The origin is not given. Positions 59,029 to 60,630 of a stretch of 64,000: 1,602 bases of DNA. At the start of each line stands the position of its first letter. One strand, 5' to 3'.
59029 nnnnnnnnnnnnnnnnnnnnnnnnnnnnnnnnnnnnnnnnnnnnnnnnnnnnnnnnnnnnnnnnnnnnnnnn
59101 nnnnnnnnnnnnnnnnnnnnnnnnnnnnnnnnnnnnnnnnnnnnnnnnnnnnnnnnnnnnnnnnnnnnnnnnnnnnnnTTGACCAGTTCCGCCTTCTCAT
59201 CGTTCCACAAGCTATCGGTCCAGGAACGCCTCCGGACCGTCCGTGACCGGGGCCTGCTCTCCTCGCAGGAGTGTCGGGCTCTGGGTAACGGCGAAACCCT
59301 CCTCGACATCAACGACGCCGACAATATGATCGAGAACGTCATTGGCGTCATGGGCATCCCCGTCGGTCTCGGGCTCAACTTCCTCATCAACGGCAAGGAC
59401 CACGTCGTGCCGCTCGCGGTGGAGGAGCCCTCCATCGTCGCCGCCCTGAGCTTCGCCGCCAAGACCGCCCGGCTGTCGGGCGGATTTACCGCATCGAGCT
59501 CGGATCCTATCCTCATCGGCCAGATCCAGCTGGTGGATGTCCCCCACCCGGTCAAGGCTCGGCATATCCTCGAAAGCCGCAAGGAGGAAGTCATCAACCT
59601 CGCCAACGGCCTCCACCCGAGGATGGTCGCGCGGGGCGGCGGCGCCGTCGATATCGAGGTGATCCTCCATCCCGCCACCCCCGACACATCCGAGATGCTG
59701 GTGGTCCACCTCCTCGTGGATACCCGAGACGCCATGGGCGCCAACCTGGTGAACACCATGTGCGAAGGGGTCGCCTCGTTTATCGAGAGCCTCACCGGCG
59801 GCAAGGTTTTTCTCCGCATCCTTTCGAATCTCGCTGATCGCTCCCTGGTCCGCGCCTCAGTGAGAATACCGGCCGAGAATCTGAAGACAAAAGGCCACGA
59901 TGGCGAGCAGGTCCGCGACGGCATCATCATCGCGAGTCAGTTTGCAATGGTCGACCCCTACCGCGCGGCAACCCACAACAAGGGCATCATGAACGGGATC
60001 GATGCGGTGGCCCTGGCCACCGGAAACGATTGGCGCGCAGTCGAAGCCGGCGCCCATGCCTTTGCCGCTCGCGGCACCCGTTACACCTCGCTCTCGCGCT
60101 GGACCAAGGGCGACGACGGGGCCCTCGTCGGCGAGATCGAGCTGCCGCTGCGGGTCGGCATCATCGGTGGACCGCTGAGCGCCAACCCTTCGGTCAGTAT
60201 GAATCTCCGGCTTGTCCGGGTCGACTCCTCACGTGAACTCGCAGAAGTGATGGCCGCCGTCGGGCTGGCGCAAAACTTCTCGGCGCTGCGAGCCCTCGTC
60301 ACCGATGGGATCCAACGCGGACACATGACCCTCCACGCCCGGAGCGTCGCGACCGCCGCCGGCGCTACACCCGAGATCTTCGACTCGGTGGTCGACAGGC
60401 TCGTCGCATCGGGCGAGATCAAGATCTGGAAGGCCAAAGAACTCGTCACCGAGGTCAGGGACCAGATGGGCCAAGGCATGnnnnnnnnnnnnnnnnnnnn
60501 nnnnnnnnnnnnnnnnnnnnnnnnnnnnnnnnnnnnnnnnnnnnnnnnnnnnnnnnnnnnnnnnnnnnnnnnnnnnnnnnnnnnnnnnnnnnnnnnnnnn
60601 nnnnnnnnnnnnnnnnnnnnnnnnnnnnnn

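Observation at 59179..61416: In-frame fusion of class II HMG-CoA reductase with mevalonate kinase (consecutive pathway steps in one 745-aa polypeptide)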

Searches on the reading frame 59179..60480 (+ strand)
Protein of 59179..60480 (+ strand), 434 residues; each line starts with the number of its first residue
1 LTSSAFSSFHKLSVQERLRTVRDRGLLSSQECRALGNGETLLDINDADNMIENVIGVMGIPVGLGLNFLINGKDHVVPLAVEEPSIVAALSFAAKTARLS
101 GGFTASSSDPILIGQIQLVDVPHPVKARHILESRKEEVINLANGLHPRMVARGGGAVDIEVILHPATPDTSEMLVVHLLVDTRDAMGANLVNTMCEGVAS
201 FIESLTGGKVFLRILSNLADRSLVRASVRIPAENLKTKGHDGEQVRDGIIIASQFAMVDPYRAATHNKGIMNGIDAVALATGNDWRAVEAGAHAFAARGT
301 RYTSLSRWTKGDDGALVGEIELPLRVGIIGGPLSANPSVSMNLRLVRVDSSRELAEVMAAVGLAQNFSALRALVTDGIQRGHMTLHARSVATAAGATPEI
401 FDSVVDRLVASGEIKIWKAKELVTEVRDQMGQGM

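Call 19: search_solved_structures(query=window:59179-60480:+, show_alignments=3, max_evalue=1e-100)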
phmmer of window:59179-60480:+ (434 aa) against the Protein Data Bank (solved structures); distinct sequences matched with E-value up to 1e-100: 6.
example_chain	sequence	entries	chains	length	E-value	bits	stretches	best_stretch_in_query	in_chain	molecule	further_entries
9v7y_A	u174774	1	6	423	9.5e-124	416.7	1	11-423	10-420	3-hydroxy-3-methylglutaryl coenzyme A reductase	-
6dio_A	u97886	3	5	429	1.9e-123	415.7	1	5-427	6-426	3-hydroxy-3-methylglutaryl coenzyme A reductase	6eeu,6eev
1qax_A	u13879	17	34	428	8.7e-123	413.5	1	5-427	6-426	PROTEIN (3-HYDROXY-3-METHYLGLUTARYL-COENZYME A REDUCTASE) | 3-hydroxy-3-methylglutaryl-coenzyme A reductase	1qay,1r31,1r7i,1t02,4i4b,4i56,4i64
6p7k_A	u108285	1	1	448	1e-121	410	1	4-423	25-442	3-hydroxy-3-methylglutaryl coenzyme A reductase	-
5wpj_A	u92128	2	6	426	6.9e-108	364.5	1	6-420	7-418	3-hydroxy-3-methylglutaryl coenzyme A reductase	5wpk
3qae_A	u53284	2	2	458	1.5e-106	360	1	6-420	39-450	3-hydroxy-3-methylglutaryl-coenzyme a reductase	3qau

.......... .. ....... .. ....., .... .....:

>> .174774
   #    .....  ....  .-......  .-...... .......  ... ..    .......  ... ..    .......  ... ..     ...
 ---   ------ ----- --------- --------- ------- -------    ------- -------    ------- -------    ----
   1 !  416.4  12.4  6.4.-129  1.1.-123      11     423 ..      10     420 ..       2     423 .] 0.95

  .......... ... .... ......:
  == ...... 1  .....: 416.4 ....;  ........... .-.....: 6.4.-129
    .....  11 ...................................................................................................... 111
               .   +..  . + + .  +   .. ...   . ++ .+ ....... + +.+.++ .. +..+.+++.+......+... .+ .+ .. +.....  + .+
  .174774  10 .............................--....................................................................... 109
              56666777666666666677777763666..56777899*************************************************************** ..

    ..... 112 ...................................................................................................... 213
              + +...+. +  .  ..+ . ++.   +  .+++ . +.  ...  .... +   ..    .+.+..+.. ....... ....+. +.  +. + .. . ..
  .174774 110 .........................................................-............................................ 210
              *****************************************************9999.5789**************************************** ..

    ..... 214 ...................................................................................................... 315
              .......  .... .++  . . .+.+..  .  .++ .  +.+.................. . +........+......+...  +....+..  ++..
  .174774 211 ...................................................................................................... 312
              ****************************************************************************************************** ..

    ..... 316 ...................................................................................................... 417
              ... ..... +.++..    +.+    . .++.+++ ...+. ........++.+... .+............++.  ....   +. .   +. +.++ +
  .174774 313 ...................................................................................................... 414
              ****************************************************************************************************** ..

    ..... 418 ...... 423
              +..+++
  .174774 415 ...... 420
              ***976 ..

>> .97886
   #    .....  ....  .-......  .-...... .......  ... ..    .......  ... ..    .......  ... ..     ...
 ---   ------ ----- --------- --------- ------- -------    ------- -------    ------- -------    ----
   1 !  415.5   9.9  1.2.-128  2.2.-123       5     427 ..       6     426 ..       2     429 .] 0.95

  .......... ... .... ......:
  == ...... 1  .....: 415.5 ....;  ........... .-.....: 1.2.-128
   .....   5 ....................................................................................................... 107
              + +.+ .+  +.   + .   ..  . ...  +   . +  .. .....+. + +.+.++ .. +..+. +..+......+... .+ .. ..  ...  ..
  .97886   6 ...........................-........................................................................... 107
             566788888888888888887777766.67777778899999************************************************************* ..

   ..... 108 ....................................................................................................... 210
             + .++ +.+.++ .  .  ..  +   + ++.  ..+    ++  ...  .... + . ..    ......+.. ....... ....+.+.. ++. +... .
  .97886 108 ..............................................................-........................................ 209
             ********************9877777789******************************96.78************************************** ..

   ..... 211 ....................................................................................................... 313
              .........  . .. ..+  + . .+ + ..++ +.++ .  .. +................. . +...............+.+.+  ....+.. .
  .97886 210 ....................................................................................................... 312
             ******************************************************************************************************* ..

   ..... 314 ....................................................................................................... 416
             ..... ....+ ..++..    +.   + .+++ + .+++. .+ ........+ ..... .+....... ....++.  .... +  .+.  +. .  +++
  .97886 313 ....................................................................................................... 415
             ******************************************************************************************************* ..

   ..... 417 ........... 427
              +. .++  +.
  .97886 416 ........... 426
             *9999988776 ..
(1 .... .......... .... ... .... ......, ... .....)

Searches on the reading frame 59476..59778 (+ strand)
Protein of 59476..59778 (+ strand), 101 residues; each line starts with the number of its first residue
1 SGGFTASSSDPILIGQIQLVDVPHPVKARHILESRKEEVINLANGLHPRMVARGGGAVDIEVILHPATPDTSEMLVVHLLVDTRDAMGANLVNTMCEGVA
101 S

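Call 51: search_solved_structures(query=window:59476-59778:+, show_alignments=5, max_evalue=0.001)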
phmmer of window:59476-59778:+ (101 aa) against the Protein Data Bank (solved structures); distinct sequences matched with E-value up to 0.001: 8.
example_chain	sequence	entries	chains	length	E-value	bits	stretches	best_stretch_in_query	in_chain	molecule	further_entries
1qax_A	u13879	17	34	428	1.3e-22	83.2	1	1-100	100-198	PROTEIN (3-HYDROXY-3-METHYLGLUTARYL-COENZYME A REDUCTASE) | 3-hydroxy-3-methylglutaryl-coenzyme A reductase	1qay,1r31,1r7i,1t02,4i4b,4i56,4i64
6p7k_A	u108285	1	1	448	4e-20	75.2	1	1-100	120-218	3-hydroxy-3-methylglutaryl coenzyme A reductase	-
6dio_A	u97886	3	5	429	1.1e-19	73.7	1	2-100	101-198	3-hydroxy-3-methylglutaryl coenzyme A reductase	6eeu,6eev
9v7y_A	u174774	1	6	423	2.7e-18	69.3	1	1-100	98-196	3-hydroxy-3-methylglutaryl coenzyme A reductase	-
5wpj_A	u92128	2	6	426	1.2e-17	67.2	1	1-99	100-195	3-hydroxy-3-methylglutaryl coenzyme A reductase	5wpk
3qae_A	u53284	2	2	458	5.6e-17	65.1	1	1-99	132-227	3-hydroxy-3-methylglutaryl-coenzyme a reductase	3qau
7m3h_A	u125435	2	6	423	2.4e-10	43.9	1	3-100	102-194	Hydroxymethylglutaryl-CoA reductase, degradative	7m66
7m1z_A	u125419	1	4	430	2.4e-10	43.9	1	3-100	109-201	acetyl-CoA C-acetyltransferase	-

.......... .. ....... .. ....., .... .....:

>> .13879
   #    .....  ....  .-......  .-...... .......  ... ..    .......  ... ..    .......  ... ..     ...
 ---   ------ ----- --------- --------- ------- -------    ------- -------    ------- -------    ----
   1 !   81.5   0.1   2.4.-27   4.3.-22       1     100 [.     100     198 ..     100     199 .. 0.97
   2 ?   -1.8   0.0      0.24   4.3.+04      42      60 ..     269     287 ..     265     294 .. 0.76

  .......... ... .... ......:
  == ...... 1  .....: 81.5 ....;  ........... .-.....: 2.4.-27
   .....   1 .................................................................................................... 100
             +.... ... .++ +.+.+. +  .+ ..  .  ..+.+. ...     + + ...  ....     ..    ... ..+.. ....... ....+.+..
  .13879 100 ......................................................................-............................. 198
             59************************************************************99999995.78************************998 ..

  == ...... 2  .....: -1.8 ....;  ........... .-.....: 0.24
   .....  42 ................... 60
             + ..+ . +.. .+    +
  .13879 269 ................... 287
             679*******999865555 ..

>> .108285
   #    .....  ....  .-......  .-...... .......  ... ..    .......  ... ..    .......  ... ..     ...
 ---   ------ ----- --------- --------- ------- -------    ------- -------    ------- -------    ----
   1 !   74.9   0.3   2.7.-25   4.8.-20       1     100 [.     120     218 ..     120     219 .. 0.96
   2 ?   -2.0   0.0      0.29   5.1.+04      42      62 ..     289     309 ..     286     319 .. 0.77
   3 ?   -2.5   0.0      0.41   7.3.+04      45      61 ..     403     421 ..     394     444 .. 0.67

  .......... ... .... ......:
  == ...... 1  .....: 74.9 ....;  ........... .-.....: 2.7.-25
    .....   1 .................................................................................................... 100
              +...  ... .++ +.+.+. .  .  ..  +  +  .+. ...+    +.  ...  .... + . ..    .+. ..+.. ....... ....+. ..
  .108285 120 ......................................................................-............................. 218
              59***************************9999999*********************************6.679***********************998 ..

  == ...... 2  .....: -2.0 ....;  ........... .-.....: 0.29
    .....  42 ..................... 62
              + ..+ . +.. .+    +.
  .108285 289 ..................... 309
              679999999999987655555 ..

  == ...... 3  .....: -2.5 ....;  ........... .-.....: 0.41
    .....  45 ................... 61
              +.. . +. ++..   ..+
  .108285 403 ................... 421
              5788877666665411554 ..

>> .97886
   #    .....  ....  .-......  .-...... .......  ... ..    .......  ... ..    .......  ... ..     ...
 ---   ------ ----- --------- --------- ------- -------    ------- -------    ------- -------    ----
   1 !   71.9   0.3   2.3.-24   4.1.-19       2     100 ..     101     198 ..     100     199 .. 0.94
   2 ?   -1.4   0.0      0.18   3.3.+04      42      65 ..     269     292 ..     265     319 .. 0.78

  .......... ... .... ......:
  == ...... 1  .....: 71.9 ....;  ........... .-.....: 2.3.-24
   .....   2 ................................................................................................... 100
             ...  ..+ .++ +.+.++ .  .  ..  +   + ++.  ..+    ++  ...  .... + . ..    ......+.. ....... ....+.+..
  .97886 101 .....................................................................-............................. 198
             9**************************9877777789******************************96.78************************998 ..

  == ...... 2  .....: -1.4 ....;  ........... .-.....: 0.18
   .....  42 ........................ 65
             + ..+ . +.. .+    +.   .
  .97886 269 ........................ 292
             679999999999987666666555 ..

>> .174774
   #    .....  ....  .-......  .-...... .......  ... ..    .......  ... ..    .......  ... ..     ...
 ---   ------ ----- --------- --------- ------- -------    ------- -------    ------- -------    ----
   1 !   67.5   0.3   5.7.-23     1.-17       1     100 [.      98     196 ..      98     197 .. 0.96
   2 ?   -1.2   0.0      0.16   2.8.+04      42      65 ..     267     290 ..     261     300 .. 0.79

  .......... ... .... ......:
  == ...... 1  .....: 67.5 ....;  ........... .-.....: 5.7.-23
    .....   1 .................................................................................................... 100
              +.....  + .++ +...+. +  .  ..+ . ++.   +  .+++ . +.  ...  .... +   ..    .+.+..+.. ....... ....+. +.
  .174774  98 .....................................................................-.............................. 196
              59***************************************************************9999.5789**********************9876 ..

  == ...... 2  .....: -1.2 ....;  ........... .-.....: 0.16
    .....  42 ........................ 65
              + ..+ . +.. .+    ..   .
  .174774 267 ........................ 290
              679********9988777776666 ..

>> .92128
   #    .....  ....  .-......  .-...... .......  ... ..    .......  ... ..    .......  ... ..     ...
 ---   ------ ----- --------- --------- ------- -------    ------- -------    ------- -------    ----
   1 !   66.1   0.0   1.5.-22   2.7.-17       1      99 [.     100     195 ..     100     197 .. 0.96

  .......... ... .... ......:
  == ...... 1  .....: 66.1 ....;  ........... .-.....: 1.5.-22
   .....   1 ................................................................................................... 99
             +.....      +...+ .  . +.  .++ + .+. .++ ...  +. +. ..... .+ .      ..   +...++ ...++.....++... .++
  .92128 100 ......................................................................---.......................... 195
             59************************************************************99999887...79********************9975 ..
